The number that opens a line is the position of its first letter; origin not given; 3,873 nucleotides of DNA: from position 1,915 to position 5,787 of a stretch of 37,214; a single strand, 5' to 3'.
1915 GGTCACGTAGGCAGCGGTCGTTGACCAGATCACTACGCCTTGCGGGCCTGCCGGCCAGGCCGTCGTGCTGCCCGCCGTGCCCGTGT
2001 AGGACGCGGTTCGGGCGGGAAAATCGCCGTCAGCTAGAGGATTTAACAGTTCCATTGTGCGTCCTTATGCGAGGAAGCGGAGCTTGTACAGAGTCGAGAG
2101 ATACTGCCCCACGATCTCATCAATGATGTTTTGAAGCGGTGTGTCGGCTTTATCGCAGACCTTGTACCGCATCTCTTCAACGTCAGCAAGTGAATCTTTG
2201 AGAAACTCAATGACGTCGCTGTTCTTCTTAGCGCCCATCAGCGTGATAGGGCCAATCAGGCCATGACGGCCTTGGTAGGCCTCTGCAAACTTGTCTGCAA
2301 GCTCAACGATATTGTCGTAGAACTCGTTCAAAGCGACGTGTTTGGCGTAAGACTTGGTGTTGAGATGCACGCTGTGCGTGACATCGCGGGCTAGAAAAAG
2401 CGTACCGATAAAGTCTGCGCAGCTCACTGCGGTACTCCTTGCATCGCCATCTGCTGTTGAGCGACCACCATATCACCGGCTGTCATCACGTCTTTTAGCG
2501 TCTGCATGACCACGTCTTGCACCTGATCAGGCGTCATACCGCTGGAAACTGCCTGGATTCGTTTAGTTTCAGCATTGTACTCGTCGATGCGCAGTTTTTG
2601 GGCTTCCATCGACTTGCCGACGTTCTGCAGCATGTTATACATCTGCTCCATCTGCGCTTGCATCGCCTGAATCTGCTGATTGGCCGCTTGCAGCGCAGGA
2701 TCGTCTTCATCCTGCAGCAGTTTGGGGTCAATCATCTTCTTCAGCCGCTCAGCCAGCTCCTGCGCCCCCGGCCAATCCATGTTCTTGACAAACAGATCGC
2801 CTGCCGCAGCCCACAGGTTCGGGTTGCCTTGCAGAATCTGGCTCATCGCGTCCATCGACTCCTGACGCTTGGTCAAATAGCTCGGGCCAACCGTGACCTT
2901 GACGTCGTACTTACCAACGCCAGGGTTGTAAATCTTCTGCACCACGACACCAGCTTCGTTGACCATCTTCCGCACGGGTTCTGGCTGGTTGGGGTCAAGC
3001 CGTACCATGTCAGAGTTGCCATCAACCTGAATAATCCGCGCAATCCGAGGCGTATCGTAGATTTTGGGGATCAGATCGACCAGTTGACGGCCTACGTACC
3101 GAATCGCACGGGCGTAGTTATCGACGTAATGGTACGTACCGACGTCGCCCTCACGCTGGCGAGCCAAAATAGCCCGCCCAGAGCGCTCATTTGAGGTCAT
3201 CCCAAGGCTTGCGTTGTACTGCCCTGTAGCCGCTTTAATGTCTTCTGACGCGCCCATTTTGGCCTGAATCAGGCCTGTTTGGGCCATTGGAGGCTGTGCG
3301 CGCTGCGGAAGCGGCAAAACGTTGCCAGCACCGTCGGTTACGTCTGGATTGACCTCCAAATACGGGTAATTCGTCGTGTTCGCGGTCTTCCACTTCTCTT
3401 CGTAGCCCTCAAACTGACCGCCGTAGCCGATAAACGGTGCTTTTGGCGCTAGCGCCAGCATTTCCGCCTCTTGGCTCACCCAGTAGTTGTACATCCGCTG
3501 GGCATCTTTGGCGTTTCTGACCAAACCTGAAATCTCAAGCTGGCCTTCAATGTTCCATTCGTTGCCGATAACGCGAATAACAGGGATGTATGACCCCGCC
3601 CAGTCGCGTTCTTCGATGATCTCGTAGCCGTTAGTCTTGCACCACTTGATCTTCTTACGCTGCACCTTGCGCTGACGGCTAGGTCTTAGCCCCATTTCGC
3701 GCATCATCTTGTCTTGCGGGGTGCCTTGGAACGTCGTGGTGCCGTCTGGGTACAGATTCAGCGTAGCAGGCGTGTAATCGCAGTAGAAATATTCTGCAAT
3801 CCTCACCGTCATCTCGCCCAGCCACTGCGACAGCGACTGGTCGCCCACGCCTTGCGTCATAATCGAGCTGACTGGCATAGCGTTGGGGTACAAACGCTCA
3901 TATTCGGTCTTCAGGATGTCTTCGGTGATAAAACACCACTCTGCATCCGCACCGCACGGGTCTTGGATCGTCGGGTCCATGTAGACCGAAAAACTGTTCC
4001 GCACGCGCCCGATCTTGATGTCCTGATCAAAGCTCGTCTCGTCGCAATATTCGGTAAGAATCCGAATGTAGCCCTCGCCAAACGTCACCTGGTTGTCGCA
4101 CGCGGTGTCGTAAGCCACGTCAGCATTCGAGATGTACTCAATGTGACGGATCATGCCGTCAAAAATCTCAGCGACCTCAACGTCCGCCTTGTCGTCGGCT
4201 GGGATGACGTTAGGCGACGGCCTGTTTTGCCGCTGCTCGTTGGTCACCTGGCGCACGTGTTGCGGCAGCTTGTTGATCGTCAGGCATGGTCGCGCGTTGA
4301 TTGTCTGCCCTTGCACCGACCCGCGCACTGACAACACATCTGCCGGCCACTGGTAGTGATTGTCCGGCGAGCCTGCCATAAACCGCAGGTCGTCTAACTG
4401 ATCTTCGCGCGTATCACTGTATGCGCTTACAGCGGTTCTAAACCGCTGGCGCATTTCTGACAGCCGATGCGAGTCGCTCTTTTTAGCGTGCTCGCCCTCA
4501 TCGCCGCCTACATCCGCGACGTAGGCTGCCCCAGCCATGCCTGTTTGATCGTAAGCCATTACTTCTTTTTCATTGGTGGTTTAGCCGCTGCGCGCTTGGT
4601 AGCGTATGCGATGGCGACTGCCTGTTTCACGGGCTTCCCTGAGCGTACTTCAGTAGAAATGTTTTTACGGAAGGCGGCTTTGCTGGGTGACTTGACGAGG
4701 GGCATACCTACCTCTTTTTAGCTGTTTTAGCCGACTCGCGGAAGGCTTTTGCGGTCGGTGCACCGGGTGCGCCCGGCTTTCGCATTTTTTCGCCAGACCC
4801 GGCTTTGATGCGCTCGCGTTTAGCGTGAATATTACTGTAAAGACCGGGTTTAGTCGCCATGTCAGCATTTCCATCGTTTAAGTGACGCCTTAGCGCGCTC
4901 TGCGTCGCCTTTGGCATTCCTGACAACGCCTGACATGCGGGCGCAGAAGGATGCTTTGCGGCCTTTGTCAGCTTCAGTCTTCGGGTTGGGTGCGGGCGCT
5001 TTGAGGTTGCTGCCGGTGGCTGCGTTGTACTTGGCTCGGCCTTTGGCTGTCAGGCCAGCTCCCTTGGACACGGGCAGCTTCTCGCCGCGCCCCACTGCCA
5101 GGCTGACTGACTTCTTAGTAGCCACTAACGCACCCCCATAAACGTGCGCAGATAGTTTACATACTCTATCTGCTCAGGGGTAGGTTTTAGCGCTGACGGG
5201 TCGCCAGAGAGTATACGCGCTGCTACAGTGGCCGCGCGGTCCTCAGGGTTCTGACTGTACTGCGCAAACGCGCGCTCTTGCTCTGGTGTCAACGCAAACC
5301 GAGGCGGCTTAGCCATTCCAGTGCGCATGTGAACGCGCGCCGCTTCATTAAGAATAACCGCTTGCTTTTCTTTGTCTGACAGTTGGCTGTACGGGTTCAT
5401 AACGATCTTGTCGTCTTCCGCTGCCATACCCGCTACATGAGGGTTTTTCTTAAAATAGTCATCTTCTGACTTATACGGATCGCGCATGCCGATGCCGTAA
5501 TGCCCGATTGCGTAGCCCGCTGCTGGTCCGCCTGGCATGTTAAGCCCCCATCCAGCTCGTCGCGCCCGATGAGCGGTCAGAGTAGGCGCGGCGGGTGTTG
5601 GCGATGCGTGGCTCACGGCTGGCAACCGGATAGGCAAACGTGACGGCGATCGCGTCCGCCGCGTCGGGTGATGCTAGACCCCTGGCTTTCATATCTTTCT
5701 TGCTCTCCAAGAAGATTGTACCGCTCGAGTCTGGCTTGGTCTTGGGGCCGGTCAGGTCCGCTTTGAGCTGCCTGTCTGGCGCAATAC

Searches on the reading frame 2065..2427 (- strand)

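Call 92: search_protein_families(library=pfam, proteins=[window:2065-2427:-], max_evalue=0.1)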
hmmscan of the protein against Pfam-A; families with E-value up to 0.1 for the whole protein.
window:2065-2427:- (120 aa): 2 families
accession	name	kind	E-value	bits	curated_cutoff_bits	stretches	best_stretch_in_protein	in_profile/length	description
PF19174.5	DUF5856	-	7.4e-23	81.9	34.6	1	21-116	1-94/94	Family of unknown function (DUF5856)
PF06022.16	Cir_Bir_Yir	-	0.098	12.5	25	0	19-74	82-128/259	Plasmodium variant antigen protein Cir/Yir/Bir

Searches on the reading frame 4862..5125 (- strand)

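Call 92: search_protein_families(library=pfam, proteins=[window:4862-5125:-], max_evalue=0.1)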
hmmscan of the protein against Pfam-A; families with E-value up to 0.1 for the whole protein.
window:4862-5125:- (87 aa): 1 family
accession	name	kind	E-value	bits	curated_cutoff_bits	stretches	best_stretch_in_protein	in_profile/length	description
PF19846.4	DUF6321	-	1.2e-18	67.9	28.5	1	21-85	4-72/72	Domain of unknown function (DUF6321)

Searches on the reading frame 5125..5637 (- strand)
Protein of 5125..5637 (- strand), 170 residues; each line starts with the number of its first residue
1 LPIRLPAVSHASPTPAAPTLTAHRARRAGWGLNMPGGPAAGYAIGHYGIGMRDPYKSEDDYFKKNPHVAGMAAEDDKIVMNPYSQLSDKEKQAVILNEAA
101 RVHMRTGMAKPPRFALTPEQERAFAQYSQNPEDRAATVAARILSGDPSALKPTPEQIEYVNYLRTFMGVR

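Call 92: search_protein_families(library=pfam, proteins=[window:5125-5637:-], max_evalue=0.1)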
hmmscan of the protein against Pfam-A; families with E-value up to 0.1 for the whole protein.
window:5125-5637:- (170 aa): 1 family
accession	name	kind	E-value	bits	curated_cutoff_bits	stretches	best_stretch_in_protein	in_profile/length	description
PF12323.14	HTH_OrfB_IS605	-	0.061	13.3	21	0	113-127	9-23/47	Helix-turn-helix domain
